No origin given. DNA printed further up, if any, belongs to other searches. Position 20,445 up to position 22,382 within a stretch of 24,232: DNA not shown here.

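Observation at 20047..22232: Translationally coupled IF3 and full-length TPP-dependent 2-keto-acid decarboxylase inside a phage structural/replication context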

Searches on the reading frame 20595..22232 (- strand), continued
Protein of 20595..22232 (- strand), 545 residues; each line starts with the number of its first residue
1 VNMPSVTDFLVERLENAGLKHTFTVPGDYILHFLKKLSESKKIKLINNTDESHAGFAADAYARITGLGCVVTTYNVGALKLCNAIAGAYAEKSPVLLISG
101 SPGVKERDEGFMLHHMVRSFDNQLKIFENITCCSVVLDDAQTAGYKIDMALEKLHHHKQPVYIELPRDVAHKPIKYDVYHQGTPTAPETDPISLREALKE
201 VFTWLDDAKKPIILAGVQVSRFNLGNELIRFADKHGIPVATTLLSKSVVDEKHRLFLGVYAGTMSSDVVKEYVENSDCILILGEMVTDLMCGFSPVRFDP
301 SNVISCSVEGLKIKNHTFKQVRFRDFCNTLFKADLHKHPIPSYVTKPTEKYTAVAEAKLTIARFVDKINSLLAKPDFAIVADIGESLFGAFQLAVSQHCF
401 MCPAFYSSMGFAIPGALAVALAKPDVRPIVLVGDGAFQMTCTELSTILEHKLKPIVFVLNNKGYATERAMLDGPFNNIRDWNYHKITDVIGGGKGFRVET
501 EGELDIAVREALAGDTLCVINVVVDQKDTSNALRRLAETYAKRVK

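Call 21: find_encoding_contigs(protein=P0001, flank=10000, max_places=3)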
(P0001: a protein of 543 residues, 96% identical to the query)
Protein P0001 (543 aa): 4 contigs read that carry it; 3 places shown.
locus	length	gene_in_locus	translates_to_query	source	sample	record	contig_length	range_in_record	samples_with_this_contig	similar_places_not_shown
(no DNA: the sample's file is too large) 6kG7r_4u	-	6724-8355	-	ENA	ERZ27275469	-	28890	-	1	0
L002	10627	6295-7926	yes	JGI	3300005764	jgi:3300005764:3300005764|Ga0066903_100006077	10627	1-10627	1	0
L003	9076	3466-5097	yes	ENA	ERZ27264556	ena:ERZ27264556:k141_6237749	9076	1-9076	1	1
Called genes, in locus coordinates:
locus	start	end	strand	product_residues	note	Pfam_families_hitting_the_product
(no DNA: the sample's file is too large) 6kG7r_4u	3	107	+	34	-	?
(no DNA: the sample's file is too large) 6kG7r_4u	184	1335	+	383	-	-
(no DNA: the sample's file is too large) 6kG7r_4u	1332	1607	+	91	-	-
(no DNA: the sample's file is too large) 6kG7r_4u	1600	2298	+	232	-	-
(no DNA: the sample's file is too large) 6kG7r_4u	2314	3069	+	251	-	PF04012:PspA_IM30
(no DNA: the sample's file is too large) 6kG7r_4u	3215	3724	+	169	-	-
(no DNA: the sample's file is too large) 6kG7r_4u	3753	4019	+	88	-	-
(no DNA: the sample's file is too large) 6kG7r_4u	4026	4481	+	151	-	-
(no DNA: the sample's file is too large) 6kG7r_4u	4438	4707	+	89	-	-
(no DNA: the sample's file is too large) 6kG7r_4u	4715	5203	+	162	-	-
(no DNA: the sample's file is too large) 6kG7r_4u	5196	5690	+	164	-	PF00383:dCMP_cyt_deam_1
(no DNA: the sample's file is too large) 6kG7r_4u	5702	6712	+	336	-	-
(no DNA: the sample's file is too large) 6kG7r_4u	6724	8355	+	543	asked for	PF02776:TPP_enzyme_N, PF00205:TPP_enzyme_M, PF02775:TPP_enzyme_C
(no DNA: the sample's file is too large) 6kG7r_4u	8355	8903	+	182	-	PF05198:IF3_N, PF00707:IF3_C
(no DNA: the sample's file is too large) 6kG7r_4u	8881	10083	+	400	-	-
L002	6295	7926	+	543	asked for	PF02776:TPP_enzyme_N, PF00205:TPP_enzyme_M, PF02775:TPP_enzyme_C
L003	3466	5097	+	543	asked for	PF02776:TPP_enzyme_N, PF00205:TPP_enzyme_M, PF02775:TPP_enzyme_C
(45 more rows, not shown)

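Call 22: find_encoding_contigs(protein=P0005, flank=10000, max_places=3)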
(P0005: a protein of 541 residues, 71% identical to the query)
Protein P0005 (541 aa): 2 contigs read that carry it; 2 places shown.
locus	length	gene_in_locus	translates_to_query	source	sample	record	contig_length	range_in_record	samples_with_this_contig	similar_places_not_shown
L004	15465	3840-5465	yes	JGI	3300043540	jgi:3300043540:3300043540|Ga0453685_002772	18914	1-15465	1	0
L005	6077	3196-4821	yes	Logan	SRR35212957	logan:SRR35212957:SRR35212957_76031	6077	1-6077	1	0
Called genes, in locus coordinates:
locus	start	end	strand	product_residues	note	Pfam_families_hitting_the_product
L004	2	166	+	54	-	?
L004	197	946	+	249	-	PF04012:PspA_IM30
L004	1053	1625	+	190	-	-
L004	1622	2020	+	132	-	-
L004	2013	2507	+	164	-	-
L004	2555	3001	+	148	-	PF00383:dCMP_cyt_deam_1, PF14437:MafB19-deam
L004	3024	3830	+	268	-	-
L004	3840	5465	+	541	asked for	PF02776:TPP_enzyme_N, PF00205:TPP_enzyme_M, PF02775:TPP_enzyme_C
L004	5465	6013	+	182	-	PF05198:IF3_N, PF00707:IF3_C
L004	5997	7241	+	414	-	-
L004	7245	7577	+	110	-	PF01521:Fe-S_biosyn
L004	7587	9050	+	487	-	PF00171:Aldedh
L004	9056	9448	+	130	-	-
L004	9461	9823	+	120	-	-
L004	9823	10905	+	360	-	PF00226:DnaJ, PF01556:DnaJ_C, PF00684:DnaJ_CXXCXGXG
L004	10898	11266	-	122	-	-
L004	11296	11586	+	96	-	-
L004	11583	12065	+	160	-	-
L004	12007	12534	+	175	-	PF22769:DCD (weak), PF00692:dUTPase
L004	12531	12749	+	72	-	-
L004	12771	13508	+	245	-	PF00535:Glycos_transf_2, PF13641:Glyco_tranf_2_3 (faint)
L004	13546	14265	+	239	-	-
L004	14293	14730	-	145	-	-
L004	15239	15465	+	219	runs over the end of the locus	PF02562:PhoH, PF13604:AAA_30 (weak), PF13245:AAA_19 (faint)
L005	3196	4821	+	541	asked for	PF02776:TPP_enzyme_N, PF00205:TPP_enzyme_M, PF02775:TPP_enzyme_C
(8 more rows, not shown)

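Call 23: find_encoding_contigs(protein=P0025, flank=10000, max_places=2)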
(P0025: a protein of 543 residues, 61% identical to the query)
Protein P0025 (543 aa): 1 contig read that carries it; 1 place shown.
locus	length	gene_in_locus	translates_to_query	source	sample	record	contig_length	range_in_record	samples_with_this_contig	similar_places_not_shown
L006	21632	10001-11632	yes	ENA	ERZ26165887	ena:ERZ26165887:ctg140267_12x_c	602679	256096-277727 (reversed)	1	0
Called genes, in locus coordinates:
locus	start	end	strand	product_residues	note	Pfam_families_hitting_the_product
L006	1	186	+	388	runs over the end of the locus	-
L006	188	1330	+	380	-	-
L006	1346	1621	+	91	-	PF01165:Ribosomal_S21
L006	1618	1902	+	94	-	-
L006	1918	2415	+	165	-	PF01327:Pep_deformylase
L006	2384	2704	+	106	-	-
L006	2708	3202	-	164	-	-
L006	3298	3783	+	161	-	-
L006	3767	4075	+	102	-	-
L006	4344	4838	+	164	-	-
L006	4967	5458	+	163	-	-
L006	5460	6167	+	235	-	-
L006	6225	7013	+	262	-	-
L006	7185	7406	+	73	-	-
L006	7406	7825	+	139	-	-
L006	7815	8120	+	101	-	-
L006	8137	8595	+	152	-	-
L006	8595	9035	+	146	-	PF00383:dCMP_cyt_deam_1, PF14437:MafB19-deam (weak)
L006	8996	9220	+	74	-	-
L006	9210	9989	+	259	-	-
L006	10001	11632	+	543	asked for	PF02776:TPP_enzyme_N, PF00205:TPP_enzyme_M, PF02775:TPP_enzyme_C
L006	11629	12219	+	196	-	PF05198:IF3_N, PF00707:IF3_C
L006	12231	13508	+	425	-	-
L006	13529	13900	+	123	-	PF01521:Fe-S_biosyn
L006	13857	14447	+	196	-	PF13475:DUF4116 (faint)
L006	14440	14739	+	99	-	-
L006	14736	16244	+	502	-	PF00171:Aldedh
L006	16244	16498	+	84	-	-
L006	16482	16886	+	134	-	-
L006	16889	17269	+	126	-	-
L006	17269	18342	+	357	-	PF00226:DnaJ, PF01556:DnaJ_C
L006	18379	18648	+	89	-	-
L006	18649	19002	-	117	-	-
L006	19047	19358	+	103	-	-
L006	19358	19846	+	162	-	-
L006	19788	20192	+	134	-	PF00692:dUTPase, PF22769:DCD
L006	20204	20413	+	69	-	-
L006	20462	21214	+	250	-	PF13641:Glyco_tranf_2_3 (faint), PF00535:Glycos_transf_2, PF13712:Glyco_tranf_2_5 (weak)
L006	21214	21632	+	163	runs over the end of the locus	-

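Call 24: find_encoding_contigs(protein=P0047, flank=10000, max_places=2)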
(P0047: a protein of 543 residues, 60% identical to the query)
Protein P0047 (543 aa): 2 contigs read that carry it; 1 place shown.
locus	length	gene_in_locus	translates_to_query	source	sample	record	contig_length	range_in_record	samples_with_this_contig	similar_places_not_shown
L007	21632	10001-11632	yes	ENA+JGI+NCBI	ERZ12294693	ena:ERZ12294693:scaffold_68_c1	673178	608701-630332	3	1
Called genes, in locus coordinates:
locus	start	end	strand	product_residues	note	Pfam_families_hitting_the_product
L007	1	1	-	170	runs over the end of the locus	-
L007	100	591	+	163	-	-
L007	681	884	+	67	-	-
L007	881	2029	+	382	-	PF01231:IDO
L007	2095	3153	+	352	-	-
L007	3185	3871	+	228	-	-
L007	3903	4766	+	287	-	-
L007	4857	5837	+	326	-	-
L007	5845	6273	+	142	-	-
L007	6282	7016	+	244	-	-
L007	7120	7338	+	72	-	-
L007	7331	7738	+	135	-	-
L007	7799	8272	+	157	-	-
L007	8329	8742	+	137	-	-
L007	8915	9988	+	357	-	-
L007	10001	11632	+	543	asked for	PF02776:TPP_enzyme_N, PF00205:TPP_enzyme_M, PF02775:TPP_enzyme_C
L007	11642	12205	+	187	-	PF05198:IF3_N, PF00707:IF3_C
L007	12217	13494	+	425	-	-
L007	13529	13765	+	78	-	-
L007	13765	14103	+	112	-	PF01521:Fe-S_biosyn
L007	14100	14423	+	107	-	-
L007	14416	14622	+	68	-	-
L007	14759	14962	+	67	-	-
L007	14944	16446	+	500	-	PF00171:Aldedh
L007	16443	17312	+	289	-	PF03721:UDPG_MGDP_dh_N, PF00984:UDPG_MGDP_dh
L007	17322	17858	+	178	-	-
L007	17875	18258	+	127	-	-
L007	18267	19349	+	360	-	PF00226:DnaJ, PF01556:DnaJ_C, PF00684:DnaJ_CXXCXGXG (weak)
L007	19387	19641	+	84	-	-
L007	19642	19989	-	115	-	-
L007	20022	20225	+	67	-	-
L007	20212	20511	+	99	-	-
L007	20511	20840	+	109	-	-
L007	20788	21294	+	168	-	PF00692:dUTPase, PF22769:DCD (weak)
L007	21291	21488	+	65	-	-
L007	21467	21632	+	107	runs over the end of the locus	-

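Call 25: find_encoding_contigs(protein=P0006, flank=10000, max_places=2)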
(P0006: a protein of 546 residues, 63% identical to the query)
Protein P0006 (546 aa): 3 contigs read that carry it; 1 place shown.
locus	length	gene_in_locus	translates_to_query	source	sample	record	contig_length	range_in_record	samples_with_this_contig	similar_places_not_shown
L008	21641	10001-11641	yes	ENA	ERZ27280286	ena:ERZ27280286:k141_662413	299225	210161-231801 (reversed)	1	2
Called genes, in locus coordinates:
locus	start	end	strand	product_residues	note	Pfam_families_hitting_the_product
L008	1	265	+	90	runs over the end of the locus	PF01165:Ribosomal_S21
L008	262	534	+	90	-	-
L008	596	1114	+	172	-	PF01327:Pep_deformylase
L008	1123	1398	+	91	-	-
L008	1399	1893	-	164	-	-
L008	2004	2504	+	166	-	-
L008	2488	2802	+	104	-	-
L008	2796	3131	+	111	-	-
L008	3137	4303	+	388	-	PF01231:IDO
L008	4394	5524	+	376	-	-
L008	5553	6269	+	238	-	-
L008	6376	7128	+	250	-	-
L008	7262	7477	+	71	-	-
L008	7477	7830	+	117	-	-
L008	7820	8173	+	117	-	-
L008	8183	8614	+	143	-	-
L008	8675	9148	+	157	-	PF00383:dCMP_cyt_deam_1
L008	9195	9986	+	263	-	-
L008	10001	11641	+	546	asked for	PF02776:TPP_enzyme_N, PF00205:TPP_enzyme_M, PF02775:TPP_enzyme_C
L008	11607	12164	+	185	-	PF05198:IF3_N, PF00707:IF3_C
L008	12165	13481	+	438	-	-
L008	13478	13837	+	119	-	PF01521:Fe-S_biosyn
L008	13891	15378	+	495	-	PF00171:Aldedh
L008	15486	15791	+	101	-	-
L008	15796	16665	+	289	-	PF03721:UDPG_MGDP_dh_N, PF00984:UDPG_MGDP_dh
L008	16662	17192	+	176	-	-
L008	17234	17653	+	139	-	PF00166:Cpn10 (weak)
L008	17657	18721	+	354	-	PF00226:DnaJ, PF01556:DnaJ_C, PF00684:DnaJ_CXXCXGXG (weak)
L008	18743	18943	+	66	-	-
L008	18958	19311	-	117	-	-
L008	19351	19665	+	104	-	-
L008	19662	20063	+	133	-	-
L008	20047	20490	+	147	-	PF00692:dUTPase, PF22769:DCD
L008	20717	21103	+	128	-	-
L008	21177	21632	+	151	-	PF19846:DUF6321 (weak)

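Call 34: find_related_loci(query=A1, collection=viral_contigs, flank=8000)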
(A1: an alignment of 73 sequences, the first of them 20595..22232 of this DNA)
Query A1 (545 aa) in viral_contigs; peptide patterns used: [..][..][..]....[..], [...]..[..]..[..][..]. (x = any residue, [..] = any of these).
85 stretches matched a pattern; 43 encode a relative of the query (tblastn E <= 1e-3); 43 distinct loci.
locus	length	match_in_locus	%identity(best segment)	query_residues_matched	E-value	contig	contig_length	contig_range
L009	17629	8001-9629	62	3-544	0e+0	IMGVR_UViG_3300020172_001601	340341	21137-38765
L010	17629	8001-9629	60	3-544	0e+0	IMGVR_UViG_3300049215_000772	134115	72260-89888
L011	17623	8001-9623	59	3-544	0e+0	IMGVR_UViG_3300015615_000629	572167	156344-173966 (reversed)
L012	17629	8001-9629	57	3-544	0e+0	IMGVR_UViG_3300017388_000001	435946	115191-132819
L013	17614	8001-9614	59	6-541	0e+0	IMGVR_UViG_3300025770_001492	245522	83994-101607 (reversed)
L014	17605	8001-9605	58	3-540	0e+0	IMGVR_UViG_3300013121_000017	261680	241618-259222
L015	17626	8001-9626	56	6-544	0e+0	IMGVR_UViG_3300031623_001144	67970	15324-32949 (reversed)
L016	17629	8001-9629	55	3-544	0e+0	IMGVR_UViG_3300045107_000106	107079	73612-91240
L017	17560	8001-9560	59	3-525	0e+0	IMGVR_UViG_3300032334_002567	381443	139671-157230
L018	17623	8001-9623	56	3-544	0e+0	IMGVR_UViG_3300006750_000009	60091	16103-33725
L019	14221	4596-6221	54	3-544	0e+0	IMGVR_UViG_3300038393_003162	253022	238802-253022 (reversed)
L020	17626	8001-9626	54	3-544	0e+0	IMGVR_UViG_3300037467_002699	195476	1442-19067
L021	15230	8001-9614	59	6-541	0e+0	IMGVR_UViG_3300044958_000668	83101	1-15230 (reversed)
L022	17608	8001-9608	56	2-540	0e+0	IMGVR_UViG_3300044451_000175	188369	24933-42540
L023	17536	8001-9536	51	1-525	1e-173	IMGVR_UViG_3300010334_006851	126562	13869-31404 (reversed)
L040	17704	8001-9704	33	9-542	4e-91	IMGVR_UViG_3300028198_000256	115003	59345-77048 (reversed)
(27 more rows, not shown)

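Call 35: find_related_loci(query=A1, collection=genome_contigs, flank=6000)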
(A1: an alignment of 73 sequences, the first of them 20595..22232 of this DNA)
Query A1 (545 aa) in genome_contigs; peptide patterns used: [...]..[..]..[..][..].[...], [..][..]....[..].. (x = any residue, [..] = any of these).
600 stretches matched a pattern (row limit reached: there are more); 568 encode a relative of the query (tblastn E <= 1e-3); the best 80 are kept; 80 distinct loci.
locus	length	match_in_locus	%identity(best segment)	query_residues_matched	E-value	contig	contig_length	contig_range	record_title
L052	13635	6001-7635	57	1-544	0e+0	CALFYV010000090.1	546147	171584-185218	MAG TPA_asm: uncultured Bacteriovoracaceae bacterium isolate SRR7515931_bin.52_CONCOCT_v1.1_MAG genome assembly, contig:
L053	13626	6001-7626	58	3-544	0e+0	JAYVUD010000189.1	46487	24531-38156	MAG: Chloracidobacterium sp. isolate GL74_UP_metabinner_11 GL74_UP_metabinner_11_188, whole genome shotgun sequence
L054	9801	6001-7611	48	9-544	2e-163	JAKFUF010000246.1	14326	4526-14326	MAG: Planctomycetaceae bacterium isolate D1_Bin_10 D1_0002840, whole genome shotgun sequence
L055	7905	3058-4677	47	5-544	9e-162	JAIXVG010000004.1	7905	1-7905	MAG: Planctomyces sp. isolate D1_MAG_00055 pond_D1_MAG_00055_000000000313, whole genome shotgun sequence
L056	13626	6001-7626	46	2-544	2e-161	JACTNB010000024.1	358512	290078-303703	MAG: Planctomycetota bacterium isolate BJ20 scaffold_5, whole genome shotgun sequence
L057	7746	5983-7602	46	5-544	7e-161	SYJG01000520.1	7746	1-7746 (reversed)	MAG: Planctomyces sp. isolate F1-80-MAGs005 F1-80__c732524, whole genome shotgun sequence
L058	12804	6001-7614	48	5-542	8e-161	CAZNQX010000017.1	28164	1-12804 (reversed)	MAG TPA_asm: uncultured Planctomycetaceae bacterium isolate SRP187154_co1_345 genome assembly, contig: NODE_1600_length_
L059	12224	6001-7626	46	5-544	3e-160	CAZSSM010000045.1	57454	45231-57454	MAG TPA_asm: uncultured Planctomycetia bacterium isolate SRP128890_co1_251 genome assembly, contig: NODE_948_length_5745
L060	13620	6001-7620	47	5-544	8e-160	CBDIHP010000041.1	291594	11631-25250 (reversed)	MAG: Isosphaeraceae bacterium isolate e74af02e-f4d8-48a9-a94a-622a426f4839 genome assembly, contig: contig_41, whole gen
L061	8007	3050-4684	45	2-544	2e-159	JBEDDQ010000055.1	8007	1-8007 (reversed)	MAG: Armatimonadota bacterium isolate NASQAN2014_185_B_bin.2 scaffold_550808, whole genome shotgun sequence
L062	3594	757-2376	46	5-544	2e-166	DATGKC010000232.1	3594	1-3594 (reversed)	MAG TPA_asm: Planctomycetaceae bacterium isolate SMAG_U9849 k141_1061853, whole genome shotgun sequence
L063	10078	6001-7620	47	5-544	3e-159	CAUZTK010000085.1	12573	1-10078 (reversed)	MAG: Planctomycetota bacterium isolate CB6_AW.4 genome assembly, contig: Ga0310123_10003300, whole genome shotgun sequen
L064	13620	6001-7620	46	5-544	7e-159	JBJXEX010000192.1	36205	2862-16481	MAG: Planctomycetaceae bacterium isolate F1F2.bin.94 k127_5321702, whole genome shotgun sequence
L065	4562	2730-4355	47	5-544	2e-162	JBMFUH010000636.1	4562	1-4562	MAG: Isosphaeraceae bacterium isolate KM4347-34 NODE_4983_length_4562_cov_3.504327, whole genome shotgun sequence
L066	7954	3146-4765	46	5-544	2e-158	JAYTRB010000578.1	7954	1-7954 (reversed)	MAG: Planctomycetia bacterium isolate GFS_4725 GFS_4725_577, whole genome shotgun sequence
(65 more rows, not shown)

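Call 53: search_protein_families(library=ncbifam, proteins=[L006:14736-16244:+, L004:7587-9050:+, L008:3137-4303:+], max_evalue=0.00001)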
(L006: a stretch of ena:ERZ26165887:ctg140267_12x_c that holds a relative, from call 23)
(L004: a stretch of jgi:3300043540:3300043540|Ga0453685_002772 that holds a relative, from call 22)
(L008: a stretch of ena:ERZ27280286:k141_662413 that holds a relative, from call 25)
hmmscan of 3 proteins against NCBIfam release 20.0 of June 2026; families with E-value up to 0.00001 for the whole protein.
L006:14736-16244:+ (502 aa): 39 families (the best 25 are shown)
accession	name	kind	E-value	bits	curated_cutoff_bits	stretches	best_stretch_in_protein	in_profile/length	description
NF042993.1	AlphKGSA_gudD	equivalog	1.2e-93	314.4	770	1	19-469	20-458/481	alpha-ketoglutaric semialdehyde dehydrogenase GucD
TIGR02299.1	HpaE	equivalog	6.5e-91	305.3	638.35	1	17-475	15-461/488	5-carboxymethyl-2-hydroxymuconate semialdehyde dehydrogenase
TIGR01804.1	BADH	equivalog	3e-90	302.9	668.6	1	20-471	15-452/467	betaine-aldehyde dehydrogenase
NF009725.0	PRK13252.1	equivalog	6.7e-88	295.3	593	1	16-472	20-461/488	betaine-aldehyde dehydrogenase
NF010000.0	PRK13473.1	subfamily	7e-88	295.3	615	1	23-471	22-453/475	aminobutyraldehyde dehydrogenase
TIGR01780.1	SSADH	subfamily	9.1e-82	275.3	646.35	1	24-472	3-434/448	succinate-semialdehyde dehydrogenase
NF002852.0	PRK03137.1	subfamily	5.6e-80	269.6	648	1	18-480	50-499/514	L-glutamate gamma-semialdehyde dehydrogenase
TIGR03216.1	OH_muco_semi_DH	equivalog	2e-79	267.5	693.25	1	8-471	3-460/481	2-hydroxymuconic semialdehyde dehydrogenase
NF052305.1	DioxValDhHalo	equivalog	4.1e-79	266.7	750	1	20-469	22-458/483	2,5-dioxovalerate dehydrogenase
NF007497.0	PRK10090.1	equivalog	4.1e-79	266.6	500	1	9-471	10-458/480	aldehyde dehydrogenase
TIGR03240.1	arg_catab_astD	equivalog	3.5e-76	256.9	579.3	1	19-480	14-458/484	succinylglutamate-semialdehyde dehydrogenase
NF006992.0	PRK09457.1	subfamily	4.9e-76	256.3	514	1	17-476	14-456/487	succinylglutamate-semialdehyde dehydrogenase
NF045735.1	PaDhStyDPseudo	equivalog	4.9e-76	256.3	850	1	18-484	18-475/483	phenylacetaldehyde dehydrogenase StyD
NF006916.0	PRK09407.1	equivalog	1e-73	248.7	521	1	22-471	38-473/526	succinic semialdehyde dehydrogenase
TIGR01237.1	D1pyr5carbox2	equivalog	4e-72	243.6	659.65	1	18-479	46-495/511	L-glutamate gamma-semialdehyde dehydrogenase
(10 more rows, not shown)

L004:7587-9050:+ (487 aa): 40 families (the best 25 are shown)
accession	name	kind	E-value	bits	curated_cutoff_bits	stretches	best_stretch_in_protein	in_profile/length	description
NF042993.1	AlphKGSA_gudD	equivalog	1.8e-100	337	770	1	5-453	5-458/481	alpha-ketoglutaric semialdehyde dehydrogenase GucD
TIGR02299.1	HpaE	equivalog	1.2e-97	327.5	638.35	1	8-478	5-480/488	5-carboxymethyl-2-hydroxymuconate semialdehyde dehydrogenase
TIGR01804.1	BADH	equivalog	6.9e-97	324.8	668.6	1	17-459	13-456/467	betaine-aldehyde dehydrogenase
NF002852.0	PRK03137.1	subfamily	1.1e-94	318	648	1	8-455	41-492/514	L-glutamate gamma-semialdehyde dehydrogenase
NF010000.0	PRK13473.1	subfamily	1.4e-93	314.1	615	1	19-467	19-465/475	aminobutyraldehyde dehydrogenase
NF009725.0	PRK13252.1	equivalog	1.5e-93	313.9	593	1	6-478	9-483/488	betaine-aldehyde dehydrogenase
NF052305.1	DioxValDhHalo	equivalog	5.9e-92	309.1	750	1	5-453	6-458/483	2,5-dioxovalerate dehydrogenase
TIGR01780.1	SSADH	subfamily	1.1e-90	304.7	646.35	1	22-457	2-435/448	succinate-semialdehyde dehydrogenase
NF007497.0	PRK10090.1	equivalog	1.3e-88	297.9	500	1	6-441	9-445/480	aldehyde dehydrogenase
NF006916.0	PRK09407.1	equivalog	3.7e-88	296.4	521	1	17-485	34-503/526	succinic semialdehyde dehydrogenase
NF006992.0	PRK09457.1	subfamily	6.2e-88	295.6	514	1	7-459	4-455/487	succinylglutamate-semialdehyde dehydrogenase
TIGR01237.1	D1pyr5carbox2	equivalog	1.7e-86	291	659.65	1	18-461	47-493/511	L-glutamate gamma-semialdehyde dehydrogenase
TIGR03240.1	arg_catab_astD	equivalog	9.2e-86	288.5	579.3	1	16-460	12-454/484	succinylglutamate-semialdehyde dehydrogenase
NF045735.1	PaDhStyDPseudo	equivalog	3.9e-85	286.3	850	1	18-473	19-480/483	phenylacetaldehyde dehydrogenase StyD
NF040648.1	lactal_redase_Meth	equivalog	1.4e-84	284.7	650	1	16-467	10-455/463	lactaldehyde dehydrogenase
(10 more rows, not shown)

L008:3137-4303:+ (388 aa): 0 families
